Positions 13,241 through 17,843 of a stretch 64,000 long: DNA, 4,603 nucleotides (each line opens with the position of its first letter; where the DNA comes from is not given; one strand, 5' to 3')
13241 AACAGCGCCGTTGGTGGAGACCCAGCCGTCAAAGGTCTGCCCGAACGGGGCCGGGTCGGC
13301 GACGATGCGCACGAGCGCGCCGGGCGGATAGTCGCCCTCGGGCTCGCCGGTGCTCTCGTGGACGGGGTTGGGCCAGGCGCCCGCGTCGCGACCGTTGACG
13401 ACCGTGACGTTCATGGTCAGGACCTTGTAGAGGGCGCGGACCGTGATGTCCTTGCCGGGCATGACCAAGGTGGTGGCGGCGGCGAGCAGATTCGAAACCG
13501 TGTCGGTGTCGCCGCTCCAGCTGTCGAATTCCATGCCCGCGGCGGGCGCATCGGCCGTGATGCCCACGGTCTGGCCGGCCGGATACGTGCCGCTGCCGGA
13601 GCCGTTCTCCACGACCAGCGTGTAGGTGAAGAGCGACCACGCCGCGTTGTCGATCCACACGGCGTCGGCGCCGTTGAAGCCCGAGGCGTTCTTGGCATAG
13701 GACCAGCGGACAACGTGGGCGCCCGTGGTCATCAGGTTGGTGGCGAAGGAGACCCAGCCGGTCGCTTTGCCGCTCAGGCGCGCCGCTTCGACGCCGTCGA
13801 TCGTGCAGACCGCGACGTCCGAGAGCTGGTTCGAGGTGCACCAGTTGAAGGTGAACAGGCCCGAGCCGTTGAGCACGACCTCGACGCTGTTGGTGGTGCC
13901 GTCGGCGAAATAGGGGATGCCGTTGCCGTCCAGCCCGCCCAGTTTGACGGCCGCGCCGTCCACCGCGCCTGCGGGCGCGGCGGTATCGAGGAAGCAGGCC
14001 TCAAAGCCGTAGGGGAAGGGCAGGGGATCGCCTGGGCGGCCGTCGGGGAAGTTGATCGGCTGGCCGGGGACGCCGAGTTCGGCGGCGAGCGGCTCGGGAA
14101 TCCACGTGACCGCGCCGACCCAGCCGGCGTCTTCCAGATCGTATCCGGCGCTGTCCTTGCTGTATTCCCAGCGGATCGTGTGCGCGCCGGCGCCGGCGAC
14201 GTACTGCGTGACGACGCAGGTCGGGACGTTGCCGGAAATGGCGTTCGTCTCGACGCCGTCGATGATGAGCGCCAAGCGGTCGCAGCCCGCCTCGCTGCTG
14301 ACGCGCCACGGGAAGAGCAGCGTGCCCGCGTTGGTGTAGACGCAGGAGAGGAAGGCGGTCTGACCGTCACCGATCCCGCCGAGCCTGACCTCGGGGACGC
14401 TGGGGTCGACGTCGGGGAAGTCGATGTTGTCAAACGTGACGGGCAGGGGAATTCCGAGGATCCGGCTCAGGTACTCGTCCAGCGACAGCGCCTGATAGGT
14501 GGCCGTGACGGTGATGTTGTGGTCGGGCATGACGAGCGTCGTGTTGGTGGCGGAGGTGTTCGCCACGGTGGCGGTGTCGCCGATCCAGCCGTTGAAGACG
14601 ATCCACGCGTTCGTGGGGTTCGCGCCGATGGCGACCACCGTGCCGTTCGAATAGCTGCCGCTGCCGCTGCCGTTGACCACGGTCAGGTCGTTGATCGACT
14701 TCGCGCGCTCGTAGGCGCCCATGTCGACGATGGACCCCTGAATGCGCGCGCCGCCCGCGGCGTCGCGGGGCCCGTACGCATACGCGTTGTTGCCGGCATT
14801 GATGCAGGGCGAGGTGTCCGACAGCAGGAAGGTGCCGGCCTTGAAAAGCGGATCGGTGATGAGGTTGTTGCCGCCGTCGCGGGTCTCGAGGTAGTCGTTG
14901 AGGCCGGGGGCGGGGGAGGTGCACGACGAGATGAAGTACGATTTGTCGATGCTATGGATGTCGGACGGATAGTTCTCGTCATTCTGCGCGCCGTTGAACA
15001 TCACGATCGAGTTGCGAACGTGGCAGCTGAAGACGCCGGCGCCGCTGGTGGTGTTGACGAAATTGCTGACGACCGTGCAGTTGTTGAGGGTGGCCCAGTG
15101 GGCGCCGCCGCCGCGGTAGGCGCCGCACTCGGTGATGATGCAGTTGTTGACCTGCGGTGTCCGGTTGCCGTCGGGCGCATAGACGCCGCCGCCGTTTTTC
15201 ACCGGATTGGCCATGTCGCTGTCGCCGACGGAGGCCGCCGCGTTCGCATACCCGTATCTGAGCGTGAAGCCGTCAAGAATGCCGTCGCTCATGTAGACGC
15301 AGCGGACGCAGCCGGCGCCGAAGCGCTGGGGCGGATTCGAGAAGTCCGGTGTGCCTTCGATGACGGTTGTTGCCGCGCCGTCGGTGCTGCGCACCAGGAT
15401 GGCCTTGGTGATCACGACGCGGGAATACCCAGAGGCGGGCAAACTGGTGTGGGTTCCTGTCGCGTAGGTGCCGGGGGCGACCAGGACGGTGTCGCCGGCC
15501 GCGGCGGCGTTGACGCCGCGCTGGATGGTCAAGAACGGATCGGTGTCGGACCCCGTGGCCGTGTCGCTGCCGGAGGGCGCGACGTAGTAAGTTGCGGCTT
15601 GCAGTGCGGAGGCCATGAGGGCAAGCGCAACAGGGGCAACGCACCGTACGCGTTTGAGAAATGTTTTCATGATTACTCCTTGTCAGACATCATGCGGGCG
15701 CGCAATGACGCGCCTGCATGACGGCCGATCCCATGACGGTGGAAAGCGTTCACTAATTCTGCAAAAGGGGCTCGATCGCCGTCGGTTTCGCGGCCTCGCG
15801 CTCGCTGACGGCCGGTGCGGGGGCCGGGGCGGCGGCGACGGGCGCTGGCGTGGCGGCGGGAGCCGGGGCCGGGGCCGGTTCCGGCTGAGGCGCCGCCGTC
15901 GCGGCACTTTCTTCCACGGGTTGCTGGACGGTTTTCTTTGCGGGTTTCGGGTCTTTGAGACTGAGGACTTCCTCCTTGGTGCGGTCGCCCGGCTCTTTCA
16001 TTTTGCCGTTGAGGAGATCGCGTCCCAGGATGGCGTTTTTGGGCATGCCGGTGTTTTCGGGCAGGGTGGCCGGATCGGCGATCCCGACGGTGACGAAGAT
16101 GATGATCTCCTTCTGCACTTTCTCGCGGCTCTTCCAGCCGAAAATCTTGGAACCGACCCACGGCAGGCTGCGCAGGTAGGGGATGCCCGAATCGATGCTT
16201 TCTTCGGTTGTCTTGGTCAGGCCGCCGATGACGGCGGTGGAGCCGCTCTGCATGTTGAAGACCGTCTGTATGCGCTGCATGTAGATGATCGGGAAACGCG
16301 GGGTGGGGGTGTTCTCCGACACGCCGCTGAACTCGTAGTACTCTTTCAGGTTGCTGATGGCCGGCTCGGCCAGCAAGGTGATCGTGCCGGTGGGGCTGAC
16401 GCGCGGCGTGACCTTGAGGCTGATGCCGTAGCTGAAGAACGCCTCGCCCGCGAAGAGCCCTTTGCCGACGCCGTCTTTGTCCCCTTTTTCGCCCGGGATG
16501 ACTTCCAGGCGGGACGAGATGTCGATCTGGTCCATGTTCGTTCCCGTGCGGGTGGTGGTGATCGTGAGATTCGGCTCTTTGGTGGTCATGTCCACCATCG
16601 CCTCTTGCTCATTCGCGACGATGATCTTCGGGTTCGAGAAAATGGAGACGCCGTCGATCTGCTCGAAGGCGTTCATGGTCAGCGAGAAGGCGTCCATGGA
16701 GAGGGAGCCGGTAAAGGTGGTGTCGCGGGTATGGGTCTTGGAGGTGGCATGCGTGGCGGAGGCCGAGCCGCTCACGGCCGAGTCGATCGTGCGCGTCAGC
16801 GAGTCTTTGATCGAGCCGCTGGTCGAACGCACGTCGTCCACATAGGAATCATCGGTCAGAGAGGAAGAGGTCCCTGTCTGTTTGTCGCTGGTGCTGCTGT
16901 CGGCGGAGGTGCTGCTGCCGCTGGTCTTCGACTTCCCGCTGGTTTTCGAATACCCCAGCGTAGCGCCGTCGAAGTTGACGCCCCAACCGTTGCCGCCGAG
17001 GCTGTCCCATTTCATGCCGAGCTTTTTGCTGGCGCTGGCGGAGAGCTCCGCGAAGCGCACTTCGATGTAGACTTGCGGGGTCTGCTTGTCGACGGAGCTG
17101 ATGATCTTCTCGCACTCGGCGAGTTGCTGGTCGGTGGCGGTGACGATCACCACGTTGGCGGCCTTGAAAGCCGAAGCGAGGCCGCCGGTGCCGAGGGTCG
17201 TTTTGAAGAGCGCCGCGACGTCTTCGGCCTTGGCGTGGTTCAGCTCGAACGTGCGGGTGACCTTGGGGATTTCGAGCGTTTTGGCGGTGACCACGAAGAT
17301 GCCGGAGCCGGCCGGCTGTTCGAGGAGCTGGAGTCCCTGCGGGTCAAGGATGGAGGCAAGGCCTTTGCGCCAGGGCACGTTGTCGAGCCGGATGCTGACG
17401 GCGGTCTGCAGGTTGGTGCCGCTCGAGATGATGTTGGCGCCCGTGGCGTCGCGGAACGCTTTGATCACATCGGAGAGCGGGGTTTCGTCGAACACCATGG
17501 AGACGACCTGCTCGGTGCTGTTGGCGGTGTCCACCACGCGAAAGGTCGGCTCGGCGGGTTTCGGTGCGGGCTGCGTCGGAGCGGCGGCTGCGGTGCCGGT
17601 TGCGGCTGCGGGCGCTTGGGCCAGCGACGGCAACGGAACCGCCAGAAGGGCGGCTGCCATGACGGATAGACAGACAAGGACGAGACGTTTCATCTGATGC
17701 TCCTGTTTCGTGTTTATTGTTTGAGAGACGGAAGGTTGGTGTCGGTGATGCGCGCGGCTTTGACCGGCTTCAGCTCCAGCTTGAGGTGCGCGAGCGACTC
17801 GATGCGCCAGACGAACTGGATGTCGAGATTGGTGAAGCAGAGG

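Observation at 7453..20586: Pilus-assembly operon carrying a 2,235-aa beta-helix/InlB-repeat protein between the secretin gene and a TPR-tailed pilT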

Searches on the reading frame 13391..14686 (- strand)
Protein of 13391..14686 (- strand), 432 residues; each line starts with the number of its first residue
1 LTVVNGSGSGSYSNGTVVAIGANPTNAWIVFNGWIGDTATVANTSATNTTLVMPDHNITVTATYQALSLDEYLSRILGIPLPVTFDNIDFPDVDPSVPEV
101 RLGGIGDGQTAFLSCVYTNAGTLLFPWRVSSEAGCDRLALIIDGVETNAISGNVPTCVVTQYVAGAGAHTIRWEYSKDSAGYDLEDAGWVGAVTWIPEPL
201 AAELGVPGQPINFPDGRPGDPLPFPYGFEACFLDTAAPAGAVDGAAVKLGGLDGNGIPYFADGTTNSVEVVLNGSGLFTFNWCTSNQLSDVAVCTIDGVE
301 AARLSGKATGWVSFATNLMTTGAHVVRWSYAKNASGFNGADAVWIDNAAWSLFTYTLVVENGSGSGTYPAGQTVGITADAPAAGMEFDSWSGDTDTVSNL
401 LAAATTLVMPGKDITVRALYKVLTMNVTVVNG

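Call 67: predict_structure(alignment_id=A6)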
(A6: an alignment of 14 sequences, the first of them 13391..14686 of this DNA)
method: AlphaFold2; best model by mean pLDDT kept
length: 432 residues; sequences in the alignment: 14
mean_pLDDT: 87.3   pTM: 0.72
mean pLDDT of the five models: 87.3, 86.2, 86.0, 82.4, 82.1
residues with pLDDT >= 90: 231; 70-90: 168; 50-70: 21; < 50: 12
segments of 3 or more residues with pLDDT < 50: 217-227
pLDDT, mean of each block of 10 residues (from residue 1): 97 97 88 95 95 97 94 89 94 82 90 93 87 88 94 81 86 90 81 85 89 58 46 87 88 74 82 91 86 93 81 91 90 66 91 94 94 95 95 96 95 95 81 58
secondary structure, 60 per line:
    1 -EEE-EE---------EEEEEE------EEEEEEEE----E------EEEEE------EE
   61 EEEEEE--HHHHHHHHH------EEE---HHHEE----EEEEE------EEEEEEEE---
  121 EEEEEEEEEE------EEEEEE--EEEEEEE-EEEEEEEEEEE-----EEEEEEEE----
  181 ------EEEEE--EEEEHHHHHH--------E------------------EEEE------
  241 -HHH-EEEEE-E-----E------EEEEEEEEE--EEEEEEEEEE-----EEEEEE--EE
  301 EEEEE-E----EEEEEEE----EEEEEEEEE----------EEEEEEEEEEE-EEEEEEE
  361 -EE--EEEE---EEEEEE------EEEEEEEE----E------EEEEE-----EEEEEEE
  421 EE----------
elements in order: E2-4 E17-22 E29-36 E48-52 E59-66 H69-77 E84-86 E99-103 E110-117 E121-130 E137-142 E145-151 E153-163 E169-176 E187-191 E194-197 H198-203 E231-234 E246-250 E265-273 E276-285 E291-296 E299-305 E312-318 E323-331 E342-352 E354-360 E366-369 E373-378 E385-392 E404-408 E414-422

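Call 70: fold_search(model_id=the predicted structure, library=pdb)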
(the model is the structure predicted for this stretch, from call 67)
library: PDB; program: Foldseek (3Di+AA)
matches with E <= 10: 1677; with E <= 0.001: 142
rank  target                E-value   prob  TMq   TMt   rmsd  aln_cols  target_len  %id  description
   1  6bqm                  2.0e-07  1.00  0.25  0.23  20.8       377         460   10  Secreted serine protease VesC from Vibrio cholerae (released 2018-11-28)
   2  9vql_A                5.0e-07  1.00  0.18  0.10  21.6       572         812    8  Cryo-EM structure of the dimeric Elapor1 mutant (released 2025-07-23)
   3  9b8i                  5.7e-07  1.00  0.17  0.11  23.3       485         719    8  Cryo-EM structure of the E. coli cellulose synthase BcsB-BcsC fusion protein (released 2025-02-19)
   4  8h3u_A                8.5e-07  1.00  0.23  0.18  22.5       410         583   12  Inhibitor-bound EP, polyA model (released 2022-11-23)
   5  9vqm_A                8.9e-07  1.00  0.19  0.11  20.9       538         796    8  Cryo-EM structure of Elapor1WT in tetrameric form (released 2025-07-23)
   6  8zi4_A                1.1e-06  1.00  0.22  0.17  22.1       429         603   11  Cryo-EM structure of wtEP-trypsinogen (released 2025-05-21)
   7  5ej1_B                1.8e-06  1.00  0.20  0.14  20.5       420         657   10  Pre-translocation state of bacterial cellulose synthase (released 2016-03-30)
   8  9fmt_B                2.2e-06  1.00  0.18  0.13  20.7       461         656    9  Cryo-EM structure of the BcsB hexameric crown from the E. coli cellulose secretion macrocomplex (released 2024-10-16)
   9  9vql_B                2.6e-06  1.00  0.20  0.11  21.0       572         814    8  Cryo-EM structure of the dimeric Elapor1 mutant (released 2025-07-23)
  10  5eiy_B                3.0e-06  1.00  0.19  0.13  24.4       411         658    9  Bacterial cellulose synthase bound to a substrate analogue (released 2016-03-09)
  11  7l2z_F                3.0e-06  1.00  0.18  0.13  23.1       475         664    8  Bacterial cellulose synthase BcsB hexamer (released 2021-03-24)
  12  4w8j                  4.0e-06  1.00  0.19  0.09  20.3       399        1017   10  Structure of the full-length insecticidal protein Cry1Ac reveals intriguing details of toxin packaging into in vivo form (released 2014-09-17)
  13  9vqm_C                4.0e-06  1.00  0.20  0.11  20.7       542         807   10  Cryo-EM structure of Elapor1WT in tetrameric form (released 2025-07-23)
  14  8zj4_A                4.4e-06  1.00  0.23  0.18  22.1       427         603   13  trypsinogen-EP-N619A (released 2025-05-21)
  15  9vqm_D                5.6e-06  1.00  0.19  0.11  21.8       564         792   10  Cryo-EM structure of Elapor1WT in tetrameric form (released 2025-07-23)
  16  4qaw_H                6.2e-06  1.00  0.19  0.16  17.1       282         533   10  Structure of modular Xyn30D from Paenibacillus barcinonensis (released 2014-10-08)
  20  4qaw_C                8.3e-06  1.00  0.19  0.16  17.5       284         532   11  Structure of modular Xyn30D from Paenibacillus barcinonensis (released 2014-10-08)
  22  4xup_A                9.6e-06  1.00  0.23  0.29  13.2       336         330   10  Structure of the N-terminal CBM22-1-CBM22-2 tandem domain from Paenibacillus barcinonensis Xyn10C (released 2015-06-03)
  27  7js4                  1.5e-05  1.00  0.19  0.09  22.2       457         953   11  The structure of the M60 catalytic domain with the CBM51-1 and CBM51-2 domains from Clostridium perfringens ZmpB (released 2021-02-03)
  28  4qaw_E                1.6e-05  1.00  0.19  0.16  17.2       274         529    9  Structure of modular Xyn30D from Paenibacillus barcinonensis (released 2014-10-08)
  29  4qaw_D                1.7e-05  1.00  0.19  0.16  17.1       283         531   10  Structure of modular Xyn30D from Paenibacillus barcinonensis (released 2014-10-08)
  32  4xup_D                1.8e-05  1.00  0.22  0.28  14.9       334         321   10  Structure of the N-terminal CBM22-1-CBM22-2 tandem domain from Paenibacillus barcinonensis Xyn10C (released 2015-06-03)
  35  4xup_B                2.0e-05  1.00  0.23  0.30  20.9       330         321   12  Structure of the N-terminal CBM22-1-CBM22-2 tandem domain from Paenibacillus barcinonensis Xyn10C (released 2015-06-03)
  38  4qaw_A                2.7e-05  1.00  0.17  0.15  17.5       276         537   10  Structure of modular Xyn30D from Paenibacillus barcinonensis (released 2014-10-08)
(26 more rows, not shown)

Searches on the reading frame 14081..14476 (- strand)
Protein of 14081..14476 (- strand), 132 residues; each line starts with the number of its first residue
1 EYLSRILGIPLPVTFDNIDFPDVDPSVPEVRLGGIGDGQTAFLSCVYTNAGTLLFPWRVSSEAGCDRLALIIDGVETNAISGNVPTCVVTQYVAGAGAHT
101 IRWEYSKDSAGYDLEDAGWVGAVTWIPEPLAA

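Call 35: search_solved_structures(query=A2, max_evalue=10, show_alignments=2)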
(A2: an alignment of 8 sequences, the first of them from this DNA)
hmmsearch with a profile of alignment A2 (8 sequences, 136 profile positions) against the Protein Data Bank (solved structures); distinct sequences matched with E-value up to 10: 1.
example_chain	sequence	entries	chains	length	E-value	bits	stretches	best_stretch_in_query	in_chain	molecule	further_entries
8ias_A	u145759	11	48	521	0.46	13.6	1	60-116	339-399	Pyruvate kinase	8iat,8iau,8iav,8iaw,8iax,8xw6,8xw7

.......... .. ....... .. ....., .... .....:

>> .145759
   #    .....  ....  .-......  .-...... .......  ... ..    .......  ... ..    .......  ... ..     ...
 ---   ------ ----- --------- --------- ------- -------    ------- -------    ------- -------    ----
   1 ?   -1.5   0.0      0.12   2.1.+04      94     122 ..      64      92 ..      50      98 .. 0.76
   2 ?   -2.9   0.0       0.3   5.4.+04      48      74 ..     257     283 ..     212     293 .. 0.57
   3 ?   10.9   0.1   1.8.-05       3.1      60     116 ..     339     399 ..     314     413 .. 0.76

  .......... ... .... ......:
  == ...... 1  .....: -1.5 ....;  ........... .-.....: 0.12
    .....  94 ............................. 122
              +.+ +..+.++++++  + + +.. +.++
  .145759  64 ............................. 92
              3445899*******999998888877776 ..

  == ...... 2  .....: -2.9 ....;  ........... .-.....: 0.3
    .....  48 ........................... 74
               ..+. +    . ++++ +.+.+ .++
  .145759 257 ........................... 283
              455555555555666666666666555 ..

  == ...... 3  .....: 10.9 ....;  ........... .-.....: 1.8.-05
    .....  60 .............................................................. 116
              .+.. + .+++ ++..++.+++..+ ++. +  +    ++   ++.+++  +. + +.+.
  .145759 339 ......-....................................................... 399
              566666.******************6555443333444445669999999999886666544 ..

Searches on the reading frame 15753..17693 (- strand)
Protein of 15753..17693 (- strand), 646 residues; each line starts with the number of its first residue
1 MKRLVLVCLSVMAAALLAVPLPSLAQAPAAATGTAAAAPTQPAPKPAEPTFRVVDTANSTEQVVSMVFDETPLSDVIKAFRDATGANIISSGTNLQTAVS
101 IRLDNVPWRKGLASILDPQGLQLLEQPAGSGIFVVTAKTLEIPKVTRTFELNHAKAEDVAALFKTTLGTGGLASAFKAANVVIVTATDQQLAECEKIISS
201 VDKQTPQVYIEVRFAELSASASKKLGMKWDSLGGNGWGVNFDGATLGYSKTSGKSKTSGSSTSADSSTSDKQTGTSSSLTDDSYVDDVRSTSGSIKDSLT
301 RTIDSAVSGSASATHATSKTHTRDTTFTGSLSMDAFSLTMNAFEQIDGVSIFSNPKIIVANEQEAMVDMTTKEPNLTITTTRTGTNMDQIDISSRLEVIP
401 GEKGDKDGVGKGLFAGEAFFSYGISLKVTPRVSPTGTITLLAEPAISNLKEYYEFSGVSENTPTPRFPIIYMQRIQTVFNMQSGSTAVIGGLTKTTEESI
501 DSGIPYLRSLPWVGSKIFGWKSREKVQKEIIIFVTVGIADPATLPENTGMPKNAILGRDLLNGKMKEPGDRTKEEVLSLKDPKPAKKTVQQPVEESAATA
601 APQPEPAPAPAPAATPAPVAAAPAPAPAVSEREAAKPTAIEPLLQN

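Call 7: search_protein_families(library=pfam, proteins=[window:15753-17693:-], max_evalue=0.01)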
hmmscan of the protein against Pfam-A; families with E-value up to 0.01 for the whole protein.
window:15753-17693:- (646 aa): 3 families
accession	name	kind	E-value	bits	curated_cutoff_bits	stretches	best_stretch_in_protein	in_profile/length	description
PF00263.26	Secretin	-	1.2e-26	93.7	27.5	1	344-538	3-167/169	Bacterial type II and III secretion system protein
PF03958.22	Secretin_N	-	4.1e-09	37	28.2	1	146-207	1-69/69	Bacterial type II/III secretion system short domain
PF07660.19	STN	-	0.0014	18.8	28.4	1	91-122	8-39/52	Secretin and TonB N terminus short domain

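Call 8: search_protein_families(library=ncbifam, proteins=[window:15753-17693:-], max_evalue=0.1)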
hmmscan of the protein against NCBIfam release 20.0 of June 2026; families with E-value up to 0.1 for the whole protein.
window:15753-17693:- (646 aa): 8 families
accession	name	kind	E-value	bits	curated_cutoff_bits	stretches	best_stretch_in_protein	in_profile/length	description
TIGR02515.1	IV_pilus_PilQ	subfamily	2.6e-42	145.3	284.35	2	63-400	3-327/428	type IV pilus secretin PilQ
TIGR02517.1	type_II_gspD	equivalog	1.7e-35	122.6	351.35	1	159-535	289-586/600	type II secretion system secretin GspD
TIGR02519.1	pilus_MshL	equivalog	6.9e-29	100.8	250.2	2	422-538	174-289/290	pilus (MSHA type) biogenesis protein MshL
NF042912.1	Amuc_1098_fam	equivalog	6e-25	87.4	750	2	467-542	725-799/805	Amuc_1098 family type IV pilus outer membrane protein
NF010083.0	PRK13568.1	equivalog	2.1e-24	86.1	554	2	53-230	17-211/419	DNA uptake porin HofQ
NF007851.2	PRK10560.1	exception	4.3e-20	71.9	598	2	57-234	17-207/412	DNA uptake porin HofQ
TIGR02516.1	type_III_yscC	equivalog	2.9e-17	62.4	238.45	2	172-372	200-329/463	type III secretion system outer membrane ring subunit SctC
NF011873.0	PRK15346.1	equivalog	8e-10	38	524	2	172-236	237-304/499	EscC/YscC/HrcC family type III secretion system outer membrane ring protein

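Call 42: find_related_loci(query=A3, collection=metagenome_contigs, flank=10000)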
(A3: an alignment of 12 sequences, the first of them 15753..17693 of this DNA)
Query A3 (646 aa) in metagenome_contigs; peptide patterns used: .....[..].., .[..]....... (x = any residue, [..] = any of these).
376 stretches matched a pattern; 254 encode a relative of the query (tblastn E <= 1e-3); the best 80 are kept; 80 distinct loci.
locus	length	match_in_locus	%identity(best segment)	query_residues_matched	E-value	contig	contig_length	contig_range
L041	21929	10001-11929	97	1-646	0e+0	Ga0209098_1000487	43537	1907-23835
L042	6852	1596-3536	66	1-646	0e+0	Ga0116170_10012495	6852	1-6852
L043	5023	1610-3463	66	1-646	0e+0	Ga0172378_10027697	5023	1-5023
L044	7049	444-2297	65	1-646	0e+0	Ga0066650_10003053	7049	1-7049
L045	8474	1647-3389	64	1-592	0e+0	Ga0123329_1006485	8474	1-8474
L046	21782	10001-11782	58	1-646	0e+0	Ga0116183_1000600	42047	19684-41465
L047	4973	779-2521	61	1-581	0e+0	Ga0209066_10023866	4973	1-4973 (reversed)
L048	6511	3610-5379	59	43-646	0e+0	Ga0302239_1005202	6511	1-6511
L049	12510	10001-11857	55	1-646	0e+0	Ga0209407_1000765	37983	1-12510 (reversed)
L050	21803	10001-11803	58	1-624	0e+0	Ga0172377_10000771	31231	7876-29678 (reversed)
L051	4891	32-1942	56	1-616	0e+0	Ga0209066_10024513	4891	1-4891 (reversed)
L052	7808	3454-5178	58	1-591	0e+0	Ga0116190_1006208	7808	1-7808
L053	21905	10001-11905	57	1-646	0e+0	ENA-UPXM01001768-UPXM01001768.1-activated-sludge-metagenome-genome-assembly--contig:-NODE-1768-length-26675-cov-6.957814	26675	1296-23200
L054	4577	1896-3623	58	1-591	0e+0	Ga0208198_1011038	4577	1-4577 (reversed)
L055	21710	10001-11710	57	1-591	0e+0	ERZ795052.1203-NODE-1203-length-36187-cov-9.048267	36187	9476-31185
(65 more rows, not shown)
